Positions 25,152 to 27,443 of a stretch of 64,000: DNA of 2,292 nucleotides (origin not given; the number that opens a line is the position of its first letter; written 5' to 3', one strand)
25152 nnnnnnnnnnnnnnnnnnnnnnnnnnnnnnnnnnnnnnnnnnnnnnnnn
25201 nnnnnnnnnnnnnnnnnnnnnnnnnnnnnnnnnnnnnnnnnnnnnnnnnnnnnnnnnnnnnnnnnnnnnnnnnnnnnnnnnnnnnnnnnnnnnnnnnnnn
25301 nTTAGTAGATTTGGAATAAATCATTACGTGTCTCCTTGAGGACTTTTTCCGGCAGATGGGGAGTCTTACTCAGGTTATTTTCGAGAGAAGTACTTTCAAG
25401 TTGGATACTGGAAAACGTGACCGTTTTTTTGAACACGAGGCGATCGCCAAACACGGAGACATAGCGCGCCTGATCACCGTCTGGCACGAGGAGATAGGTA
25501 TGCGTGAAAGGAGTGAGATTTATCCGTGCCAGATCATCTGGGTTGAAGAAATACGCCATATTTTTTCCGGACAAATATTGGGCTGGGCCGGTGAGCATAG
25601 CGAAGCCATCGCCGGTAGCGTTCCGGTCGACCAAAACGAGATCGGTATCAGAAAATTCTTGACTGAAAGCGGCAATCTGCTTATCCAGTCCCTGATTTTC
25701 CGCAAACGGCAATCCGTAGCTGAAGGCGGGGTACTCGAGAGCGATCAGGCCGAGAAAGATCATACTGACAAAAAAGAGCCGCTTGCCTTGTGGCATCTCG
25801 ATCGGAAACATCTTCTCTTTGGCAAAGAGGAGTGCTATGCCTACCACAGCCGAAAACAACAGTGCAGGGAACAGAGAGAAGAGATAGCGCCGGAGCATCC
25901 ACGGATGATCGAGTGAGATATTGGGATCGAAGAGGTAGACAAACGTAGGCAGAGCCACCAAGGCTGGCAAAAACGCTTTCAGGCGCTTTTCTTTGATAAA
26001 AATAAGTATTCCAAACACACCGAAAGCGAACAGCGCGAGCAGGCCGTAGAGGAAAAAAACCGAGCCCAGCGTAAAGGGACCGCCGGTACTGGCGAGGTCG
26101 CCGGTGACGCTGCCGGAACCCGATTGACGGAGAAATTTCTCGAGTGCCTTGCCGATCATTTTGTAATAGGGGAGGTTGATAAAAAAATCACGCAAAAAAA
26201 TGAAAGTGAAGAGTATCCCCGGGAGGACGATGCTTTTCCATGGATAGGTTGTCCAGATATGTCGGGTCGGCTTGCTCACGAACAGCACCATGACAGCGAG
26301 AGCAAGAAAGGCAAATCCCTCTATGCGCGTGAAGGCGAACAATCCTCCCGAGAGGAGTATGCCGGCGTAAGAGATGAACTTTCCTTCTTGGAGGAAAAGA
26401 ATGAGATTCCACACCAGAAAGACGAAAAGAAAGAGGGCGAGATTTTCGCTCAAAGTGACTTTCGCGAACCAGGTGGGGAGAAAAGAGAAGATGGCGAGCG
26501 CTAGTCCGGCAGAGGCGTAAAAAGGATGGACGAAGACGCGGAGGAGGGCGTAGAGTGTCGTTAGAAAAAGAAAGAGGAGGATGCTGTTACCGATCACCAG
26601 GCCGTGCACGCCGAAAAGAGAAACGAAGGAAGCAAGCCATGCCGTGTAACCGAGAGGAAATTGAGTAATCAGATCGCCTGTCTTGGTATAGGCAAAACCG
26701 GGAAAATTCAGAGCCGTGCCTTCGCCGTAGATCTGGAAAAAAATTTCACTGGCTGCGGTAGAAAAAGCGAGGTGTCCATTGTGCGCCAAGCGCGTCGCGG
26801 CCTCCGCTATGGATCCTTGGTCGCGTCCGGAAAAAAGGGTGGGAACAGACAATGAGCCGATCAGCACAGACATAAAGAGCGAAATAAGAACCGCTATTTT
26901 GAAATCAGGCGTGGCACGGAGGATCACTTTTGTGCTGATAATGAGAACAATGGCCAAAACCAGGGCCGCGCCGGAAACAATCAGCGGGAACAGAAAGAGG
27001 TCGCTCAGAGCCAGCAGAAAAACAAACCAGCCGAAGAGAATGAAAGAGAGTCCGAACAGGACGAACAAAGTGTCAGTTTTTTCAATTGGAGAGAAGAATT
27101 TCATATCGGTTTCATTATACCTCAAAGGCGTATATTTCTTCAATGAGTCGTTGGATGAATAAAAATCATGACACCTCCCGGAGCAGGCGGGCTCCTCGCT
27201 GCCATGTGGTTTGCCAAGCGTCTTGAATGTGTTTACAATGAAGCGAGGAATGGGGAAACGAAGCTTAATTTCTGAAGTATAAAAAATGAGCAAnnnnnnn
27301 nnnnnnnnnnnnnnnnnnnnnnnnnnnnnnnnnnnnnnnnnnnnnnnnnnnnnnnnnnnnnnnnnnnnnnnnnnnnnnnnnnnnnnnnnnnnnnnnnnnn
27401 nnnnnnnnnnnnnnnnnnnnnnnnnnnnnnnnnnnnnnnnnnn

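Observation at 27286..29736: Membrane-anchored Hsp100/Clp-like double-ring ATPase with a degenerate first AAA+ module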

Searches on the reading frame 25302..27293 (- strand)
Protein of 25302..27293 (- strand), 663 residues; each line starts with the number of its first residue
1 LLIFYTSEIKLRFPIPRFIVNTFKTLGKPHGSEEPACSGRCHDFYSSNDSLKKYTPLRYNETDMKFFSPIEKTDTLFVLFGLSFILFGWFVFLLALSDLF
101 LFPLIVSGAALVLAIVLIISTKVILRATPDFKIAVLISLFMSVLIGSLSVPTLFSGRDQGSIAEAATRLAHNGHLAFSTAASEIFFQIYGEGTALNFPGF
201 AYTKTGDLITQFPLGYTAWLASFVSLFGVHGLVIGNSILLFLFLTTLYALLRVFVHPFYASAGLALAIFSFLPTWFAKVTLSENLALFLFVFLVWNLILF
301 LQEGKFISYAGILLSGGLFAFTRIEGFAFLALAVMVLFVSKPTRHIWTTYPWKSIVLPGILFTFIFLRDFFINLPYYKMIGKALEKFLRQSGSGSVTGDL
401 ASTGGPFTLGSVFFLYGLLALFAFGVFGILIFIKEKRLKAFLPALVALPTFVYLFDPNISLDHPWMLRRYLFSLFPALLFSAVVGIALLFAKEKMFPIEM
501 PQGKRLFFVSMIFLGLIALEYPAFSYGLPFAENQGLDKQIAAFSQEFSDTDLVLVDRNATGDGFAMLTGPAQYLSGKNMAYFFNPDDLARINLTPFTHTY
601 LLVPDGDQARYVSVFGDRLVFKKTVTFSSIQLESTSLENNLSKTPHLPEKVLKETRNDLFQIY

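Call 3: search_protein_families(library=pfam, proteins=[window:25302-27293:-], max_evalue=0.01)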
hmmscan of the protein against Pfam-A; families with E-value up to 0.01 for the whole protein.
window:25302-27293:- (663 aa): 0 families

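Call 22: search_protein_families(library=pfam, proteins=[window:25302-27293:-], max_evalue=10)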
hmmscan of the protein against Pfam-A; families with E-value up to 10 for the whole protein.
window:25302-27293:- (663 aa): 1 family
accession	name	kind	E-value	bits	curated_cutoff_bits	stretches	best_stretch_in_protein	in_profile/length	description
PF00525.23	Crystallin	-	0.09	13.3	23.2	1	459-486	3-30/56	Alpha crystallin A chain, N terminal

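Call 44: search_solved_structures(query=A3, max_evalue=10)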
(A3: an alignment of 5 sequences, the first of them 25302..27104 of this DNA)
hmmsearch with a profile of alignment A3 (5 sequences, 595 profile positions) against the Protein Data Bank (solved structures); distinct sequences matched with E-value up to 10: 0.

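Call 46: search_protein_families(library=ncbifam, proteins=[window:25302-27104:-], max_evalue=1)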
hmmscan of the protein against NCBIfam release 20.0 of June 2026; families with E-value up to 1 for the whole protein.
window:25302-27104:- (600 aa): 1 family
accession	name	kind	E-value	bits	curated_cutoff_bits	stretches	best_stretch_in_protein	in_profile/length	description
NF047440.1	LA3751_2_3_fam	subfamily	2.5e-05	23.3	200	1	74-421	7-353/460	LA_3751/LA_3752 family putative glycosyltransferase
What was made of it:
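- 25302..27104 (-): Divergently transcribed GT-C-fold integral membrane glycosyltransferase-like protein (600 aa; invariant GRDQG in the first outer loop). Weak NCBIfam hit to NF047440 (call 46).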

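Call 67: find_homologous_proteins(query=window:25302-27104:-, max_evalue=0.00001)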
Query window:25302-27104:- (600 aa): 640 proteins with E <= 0.00001 among 8000 candidates; the best 120 are listed.
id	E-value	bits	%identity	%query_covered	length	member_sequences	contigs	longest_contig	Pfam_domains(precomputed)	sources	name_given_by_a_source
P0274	0.0e+0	1294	100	100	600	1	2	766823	-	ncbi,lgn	ncbi:MAG: hypothetical protein WAV46_03550 [Candidatus Moraniibacteriota bacterium]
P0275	1.1e-274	931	71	100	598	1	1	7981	-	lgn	-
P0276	7.4e-273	925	72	100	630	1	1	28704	-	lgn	-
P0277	1.1e-272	924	72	100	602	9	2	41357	-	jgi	-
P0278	4.7e-270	916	72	100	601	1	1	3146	-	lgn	-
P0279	3.7e-268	909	71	100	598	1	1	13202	-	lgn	-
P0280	3.8e-267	906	71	100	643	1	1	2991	-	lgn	-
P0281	1.8e-266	904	69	100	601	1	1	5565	-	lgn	-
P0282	4.7e-265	899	72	100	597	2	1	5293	-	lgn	-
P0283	9.5e-265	898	71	99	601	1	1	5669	-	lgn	-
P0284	5.6e-264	896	70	100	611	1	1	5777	-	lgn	-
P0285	2.3e-260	884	68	99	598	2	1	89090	-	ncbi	ncbi:MAG: hypothetical protein AAB547_01595 [Patescibacteria group bacterium]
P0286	6.8e-260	882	69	100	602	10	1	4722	-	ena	-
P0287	1.1e-259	881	69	99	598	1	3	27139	-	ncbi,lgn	-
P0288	3.0e-259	880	69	99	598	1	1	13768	-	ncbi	ncbi:MAG: hypothetical protein WAW00_00285 [Candidatus Moraniibacteriota bacterium]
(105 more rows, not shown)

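Call 81: predict_structure(alignment_id=A7)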
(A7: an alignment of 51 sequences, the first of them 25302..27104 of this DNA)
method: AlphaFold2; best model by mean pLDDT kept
length: 600 residues; sequences in the alignment: 51
mean_pLDDT: 88.2   pTM: 0.90
mean pLDDT of the five models: 88.2, 87.8, 86.8, 86.7, 86.1
residues with pLDDT >= 90: 382; 70-90: 161; 50-70: 39; < 50: 18
segments of 3 or more residues with pLDDT < 50: 1-6, 332-343
pLDDT, mean of each block of 10 residues (from residue 1): 46 95 98 95 97 96 93 97 91 82 94 90 88 87 91 97 96 97 97 97 93 87 97 96 95 96 95 95 94 95 94 88 74 45 65 91 97 95 89 59 72 97 95 93 96 94 87 91 93 82 84 86 80 92 82 87 88 55 80 91
secondary structure, 60 per line:
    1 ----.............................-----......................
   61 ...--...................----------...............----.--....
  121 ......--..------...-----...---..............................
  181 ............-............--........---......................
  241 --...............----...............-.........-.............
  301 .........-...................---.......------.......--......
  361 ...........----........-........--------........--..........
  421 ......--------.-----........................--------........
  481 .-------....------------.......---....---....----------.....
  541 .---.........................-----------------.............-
elements in order: H5-33 H39-63 H66-84 H95-109 H117-126 E137-139 E145-147 H151-191 H194-205 H208-215 H219-240 H243-257 H262-276 H278-286 H288-309 H311-329 H333-339 H346-352 H355-371 H376-383 H385-392 H401-408 H411-426 H441-464 H473-481 E489-492 H505-511 E515-518 H522-525 E536-541 H545-555 E556-569 E587-599
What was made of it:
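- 25302..27104 (-): AF2 pLDDT 88, pTM 0.90 (call 81).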

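Call 83: fold_search(model_id=the predicted structure, library=pdb)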
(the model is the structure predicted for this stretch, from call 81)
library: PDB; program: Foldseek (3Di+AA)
matches with E <= 10: 253; with E <= 0.001: 18
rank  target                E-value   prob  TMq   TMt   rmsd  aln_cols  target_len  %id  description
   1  9s6s_A                9.7e-06  1.00  0.48  0.52   8.6       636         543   14  Ternary cryo-EM structure of human ALG9 with Dol25-PP-GlcNAc2Man6, Dol25-P-Man and Fab (released 2026-03-18)
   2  7oci_F                3.7e-05  1.00  0.41  0.39  12.5       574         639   14  Cryo-EM structure of yeast Ost6p containing oligosaccharyltransferase complex (released 2022-02-16)
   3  9s6u_A                4.0e-05  1.00  0.48  0.52   9.3       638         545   14  Ternary cryo-EM structure of human ALG9 with Dol25-PP-GlcNAc2Man8, Dol25-P-Man and Fab (released 2026-03-18)
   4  5f15                  4.9e-05  1.00  0.46  0.50  11.3       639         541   11  Crystal Structure of ArnT from Cupriavidus metallidurans bound to Undecaprenyl phosphate (released 2016-02-17)
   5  5ogl_A                9.8e-05  1.00  0.47  0.41  10.5       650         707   10  Structure of bacterial oligosaccharyltransferase PglB in complex with an acceptor peptide and an lipid-linked oligosac (released 2017-10-25)
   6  6gxc_A                1.2e-04  1.00  0.48  0.42  10.2       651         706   11  Bacterial oligosaccharyltransferase PglB in complex with an inhibitory peptide and a reactive lipid-linked oligosaccha (released 2018-11-14)
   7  5ezm                  1.2e-04  1.00  0.46  0.50  11.6       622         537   11  Crystal Structure of ArnT from Cupriavidus metallidurans in the apo state (released 2016-02-17)
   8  8pn9_A                1.4e-04  1.00  0.48  0.44   9.6       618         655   12  Structure of human oligosaccharyltransferase OST-A complex bound to NGI-1 (released 2024-05-08)
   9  3rce_A                1.4e-04  1.00  0.41  0.37  15.5       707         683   10  Bacterial oligosaccharyltransferase PglB (released 2011-06-15)
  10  9n9j_I                1.6e-04  1.00  0.42  0.38  12.4       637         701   12  Structure of a GRP94 folding intermediate engaged with a CCDC134- and FKBP11-bound secretory translocon (released 2025-11-19)
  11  6c26_A                2.1e-04  1.00  0.44  0.42  12.2       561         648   14  The Cryo-EM structure of a eukaryotic oligosaccharyl transferase complex (released 2018-01-31)
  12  8b6l_I                3.7e-04  1.00  0.46  0.42  12.3       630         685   11  Subtomogram average of the human Sec61-TRAP-OSTA-translocon (released 2022-12-07)
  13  6s7t_A                4.9e-04  1.00  0.48  0.41  10.7       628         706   12  Cryo-EM structure of human oligosaccharyltransferase complex OST-B (released 2019-12-18)
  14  6s7o_A                5.4e-04  1.00  0.46  0.43  10.0       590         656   12  Cryo-EM structure of human oligosaccharyltransferase complex OST-A (released 2019-12-18)
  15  8agb_A                6.4e-04  1.00  0.46  0.44  11.5       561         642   13  Structure of yeast oligosaccharylransferase complex with lipid-linked oligosaccharide bound (released 2022-12-07)
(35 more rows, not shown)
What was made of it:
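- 25302..27104 (-): The top 35 PDB fold matches are all GT-C (call 83).
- GT-C fold of the neighbour: calls 81, 83.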
